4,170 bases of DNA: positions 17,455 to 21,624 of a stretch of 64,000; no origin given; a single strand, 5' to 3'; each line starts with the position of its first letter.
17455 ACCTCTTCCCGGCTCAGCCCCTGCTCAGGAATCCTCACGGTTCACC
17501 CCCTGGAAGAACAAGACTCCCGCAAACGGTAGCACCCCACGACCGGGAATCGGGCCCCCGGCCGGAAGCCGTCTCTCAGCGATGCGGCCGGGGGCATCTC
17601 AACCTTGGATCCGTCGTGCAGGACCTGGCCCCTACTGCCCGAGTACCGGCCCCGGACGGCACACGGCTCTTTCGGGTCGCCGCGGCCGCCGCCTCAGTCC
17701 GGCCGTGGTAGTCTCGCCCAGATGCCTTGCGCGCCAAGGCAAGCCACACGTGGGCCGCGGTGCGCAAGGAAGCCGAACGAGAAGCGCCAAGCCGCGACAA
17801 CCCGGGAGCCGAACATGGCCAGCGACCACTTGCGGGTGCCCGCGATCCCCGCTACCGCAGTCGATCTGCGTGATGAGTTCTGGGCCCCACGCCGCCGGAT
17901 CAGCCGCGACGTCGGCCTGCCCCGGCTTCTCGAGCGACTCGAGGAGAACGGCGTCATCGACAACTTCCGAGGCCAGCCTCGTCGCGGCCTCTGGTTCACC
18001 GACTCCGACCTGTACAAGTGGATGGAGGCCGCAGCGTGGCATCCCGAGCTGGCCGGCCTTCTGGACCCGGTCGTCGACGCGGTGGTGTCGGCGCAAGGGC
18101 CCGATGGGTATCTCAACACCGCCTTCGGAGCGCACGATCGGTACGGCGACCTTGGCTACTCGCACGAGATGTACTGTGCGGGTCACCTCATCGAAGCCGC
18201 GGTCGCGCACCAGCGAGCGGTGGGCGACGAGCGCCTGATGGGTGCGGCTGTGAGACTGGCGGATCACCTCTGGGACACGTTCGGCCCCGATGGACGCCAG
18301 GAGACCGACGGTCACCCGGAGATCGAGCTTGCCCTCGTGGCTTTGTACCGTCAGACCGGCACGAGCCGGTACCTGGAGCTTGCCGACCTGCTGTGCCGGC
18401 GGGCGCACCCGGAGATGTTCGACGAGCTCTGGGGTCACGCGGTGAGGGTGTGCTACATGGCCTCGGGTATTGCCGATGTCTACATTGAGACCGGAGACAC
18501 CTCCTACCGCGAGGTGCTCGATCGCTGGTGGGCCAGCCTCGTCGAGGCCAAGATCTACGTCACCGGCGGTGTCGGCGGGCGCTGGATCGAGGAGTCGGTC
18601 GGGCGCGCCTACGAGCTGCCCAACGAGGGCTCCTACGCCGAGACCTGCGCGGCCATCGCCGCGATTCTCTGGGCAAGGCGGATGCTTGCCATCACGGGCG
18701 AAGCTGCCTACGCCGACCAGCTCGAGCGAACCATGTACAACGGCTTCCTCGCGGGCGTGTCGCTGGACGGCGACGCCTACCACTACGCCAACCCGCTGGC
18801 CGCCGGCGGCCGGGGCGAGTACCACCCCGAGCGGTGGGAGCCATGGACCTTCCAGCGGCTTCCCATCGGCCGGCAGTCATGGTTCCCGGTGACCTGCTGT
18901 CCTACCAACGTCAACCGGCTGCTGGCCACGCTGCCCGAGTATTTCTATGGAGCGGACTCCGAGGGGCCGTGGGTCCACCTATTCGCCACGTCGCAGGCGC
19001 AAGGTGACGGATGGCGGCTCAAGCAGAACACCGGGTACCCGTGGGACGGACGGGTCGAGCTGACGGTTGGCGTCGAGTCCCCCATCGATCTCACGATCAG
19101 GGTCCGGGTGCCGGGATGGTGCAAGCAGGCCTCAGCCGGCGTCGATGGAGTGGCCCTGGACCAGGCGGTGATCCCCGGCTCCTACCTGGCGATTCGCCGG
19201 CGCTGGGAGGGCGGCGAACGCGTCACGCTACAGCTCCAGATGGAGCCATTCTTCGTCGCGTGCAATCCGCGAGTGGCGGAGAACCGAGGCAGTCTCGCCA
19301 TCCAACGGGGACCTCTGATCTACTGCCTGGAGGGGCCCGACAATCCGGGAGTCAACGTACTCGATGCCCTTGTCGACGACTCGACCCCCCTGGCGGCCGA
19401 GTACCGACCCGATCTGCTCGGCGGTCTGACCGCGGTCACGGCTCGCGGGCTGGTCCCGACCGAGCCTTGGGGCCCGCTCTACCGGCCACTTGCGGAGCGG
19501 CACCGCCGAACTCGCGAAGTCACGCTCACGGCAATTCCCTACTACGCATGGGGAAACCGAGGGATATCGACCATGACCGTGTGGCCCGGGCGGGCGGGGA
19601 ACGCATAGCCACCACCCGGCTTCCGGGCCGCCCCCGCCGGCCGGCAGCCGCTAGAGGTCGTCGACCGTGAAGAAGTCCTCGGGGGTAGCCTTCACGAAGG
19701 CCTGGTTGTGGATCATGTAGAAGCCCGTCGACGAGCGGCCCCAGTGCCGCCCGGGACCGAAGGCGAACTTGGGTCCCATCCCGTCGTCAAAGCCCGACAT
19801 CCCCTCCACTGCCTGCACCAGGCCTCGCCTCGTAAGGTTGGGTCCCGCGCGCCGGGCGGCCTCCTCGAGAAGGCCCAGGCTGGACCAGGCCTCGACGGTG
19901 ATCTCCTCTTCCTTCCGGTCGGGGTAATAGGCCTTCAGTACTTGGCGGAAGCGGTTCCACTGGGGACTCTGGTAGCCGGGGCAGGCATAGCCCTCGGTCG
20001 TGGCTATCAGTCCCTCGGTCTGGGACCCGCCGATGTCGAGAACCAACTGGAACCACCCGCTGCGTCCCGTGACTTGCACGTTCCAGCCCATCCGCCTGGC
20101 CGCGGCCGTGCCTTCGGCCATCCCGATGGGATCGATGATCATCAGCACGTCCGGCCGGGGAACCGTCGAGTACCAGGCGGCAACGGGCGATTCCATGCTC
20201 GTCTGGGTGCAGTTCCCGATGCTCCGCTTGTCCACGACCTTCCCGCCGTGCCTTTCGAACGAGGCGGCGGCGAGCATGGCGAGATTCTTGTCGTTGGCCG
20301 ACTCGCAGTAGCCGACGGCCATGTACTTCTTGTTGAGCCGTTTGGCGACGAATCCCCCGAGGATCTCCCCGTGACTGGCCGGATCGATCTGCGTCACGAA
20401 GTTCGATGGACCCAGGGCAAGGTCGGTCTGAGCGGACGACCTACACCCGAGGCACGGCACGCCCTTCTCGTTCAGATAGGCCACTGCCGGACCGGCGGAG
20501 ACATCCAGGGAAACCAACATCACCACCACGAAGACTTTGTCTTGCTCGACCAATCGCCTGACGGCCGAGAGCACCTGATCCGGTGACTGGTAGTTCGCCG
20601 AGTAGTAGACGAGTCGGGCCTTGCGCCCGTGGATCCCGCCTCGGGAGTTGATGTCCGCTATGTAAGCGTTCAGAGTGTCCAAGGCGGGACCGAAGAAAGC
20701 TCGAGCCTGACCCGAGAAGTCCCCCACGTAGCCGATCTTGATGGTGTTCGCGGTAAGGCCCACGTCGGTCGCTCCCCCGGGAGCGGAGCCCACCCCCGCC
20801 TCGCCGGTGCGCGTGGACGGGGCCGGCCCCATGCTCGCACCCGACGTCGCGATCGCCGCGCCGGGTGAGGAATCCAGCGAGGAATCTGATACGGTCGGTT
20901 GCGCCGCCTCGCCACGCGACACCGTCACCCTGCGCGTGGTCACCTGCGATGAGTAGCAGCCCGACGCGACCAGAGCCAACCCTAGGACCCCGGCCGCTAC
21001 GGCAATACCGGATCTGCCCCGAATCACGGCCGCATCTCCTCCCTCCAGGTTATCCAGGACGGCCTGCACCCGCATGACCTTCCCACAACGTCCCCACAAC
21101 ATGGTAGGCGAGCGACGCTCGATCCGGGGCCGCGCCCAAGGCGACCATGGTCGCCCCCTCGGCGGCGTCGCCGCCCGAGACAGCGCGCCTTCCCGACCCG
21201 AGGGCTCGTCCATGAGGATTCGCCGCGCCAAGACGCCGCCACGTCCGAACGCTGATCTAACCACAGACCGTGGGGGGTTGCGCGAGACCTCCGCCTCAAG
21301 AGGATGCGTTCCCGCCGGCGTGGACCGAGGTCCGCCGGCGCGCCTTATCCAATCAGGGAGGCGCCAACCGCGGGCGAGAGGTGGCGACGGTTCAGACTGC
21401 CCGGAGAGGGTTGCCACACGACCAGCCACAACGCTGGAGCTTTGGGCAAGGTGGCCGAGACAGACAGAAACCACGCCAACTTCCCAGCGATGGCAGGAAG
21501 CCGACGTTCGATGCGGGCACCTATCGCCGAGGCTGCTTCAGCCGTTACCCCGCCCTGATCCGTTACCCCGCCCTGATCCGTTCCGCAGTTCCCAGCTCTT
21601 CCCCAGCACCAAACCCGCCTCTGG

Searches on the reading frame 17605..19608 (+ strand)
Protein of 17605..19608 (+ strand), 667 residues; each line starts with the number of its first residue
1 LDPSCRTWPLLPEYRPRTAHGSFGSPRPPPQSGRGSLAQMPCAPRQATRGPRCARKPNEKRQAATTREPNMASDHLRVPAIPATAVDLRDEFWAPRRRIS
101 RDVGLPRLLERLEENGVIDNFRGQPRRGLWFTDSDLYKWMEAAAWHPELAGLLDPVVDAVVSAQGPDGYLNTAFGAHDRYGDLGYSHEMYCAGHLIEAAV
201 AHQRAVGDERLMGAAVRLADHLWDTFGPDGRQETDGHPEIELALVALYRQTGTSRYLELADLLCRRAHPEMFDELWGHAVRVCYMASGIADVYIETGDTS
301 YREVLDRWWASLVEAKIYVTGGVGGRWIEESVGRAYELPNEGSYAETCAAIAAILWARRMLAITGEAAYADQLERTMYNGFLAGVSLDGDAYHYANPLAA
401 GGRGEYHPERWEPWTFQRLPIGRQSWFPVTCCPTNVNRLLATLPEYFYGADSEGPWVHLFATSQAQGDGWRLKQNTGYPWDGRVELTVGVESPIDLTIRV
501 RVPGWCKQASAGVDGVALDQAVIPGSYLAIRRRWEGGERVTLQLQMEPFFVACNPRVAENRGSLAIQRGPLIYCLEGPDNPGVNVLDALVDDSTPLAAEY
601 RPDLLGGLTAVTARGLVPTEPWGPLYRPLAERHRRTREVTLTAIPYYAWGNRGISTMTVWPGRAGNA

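Call 27: search_protein_families(library=pfam, proteins=[window:17605-19608:+], max_evalue=0.001)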
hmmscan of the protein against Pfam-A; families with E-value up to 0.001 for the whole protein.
window:17605-19608:+ (667 aa): 3 families
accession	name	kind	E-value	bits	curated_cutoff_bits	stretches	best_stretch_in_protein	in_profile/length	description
PF07944.18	Beta-AFase-like_GH127_cat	-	5e-74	250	24.9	1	86-444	2-375/376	Beta-L-arabinofuranosidase, GH127 catalytic domain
PF20737.2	Glyco_hydro127C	-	2.3e-22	78.9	23.7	1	550-660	3-69/71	Glycoside hydrolase family 127 C-terminal domain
PF20736.2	Glyco_hydro127M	-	2.5e-20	72.8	24.2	1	456-546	3-95/95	Beta-L-arabinofuranosidase, GH127 middle domain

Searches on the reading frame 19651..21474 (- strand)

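Call 27: search_protein_families(library=pfam, proteins=[window:19651-21474:-], max_evalue=0.001)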
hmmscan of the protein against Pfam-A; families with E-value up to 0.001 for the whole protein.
window:19651-21474:- (607 aa): 1 family
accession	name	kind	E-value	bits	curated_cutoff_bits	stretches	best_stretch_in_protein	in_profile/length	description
PF13458.12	Peripla_BP_6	-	1.6e-45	156.7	31.7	1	244-577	1-328/343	Periplasmic binding protein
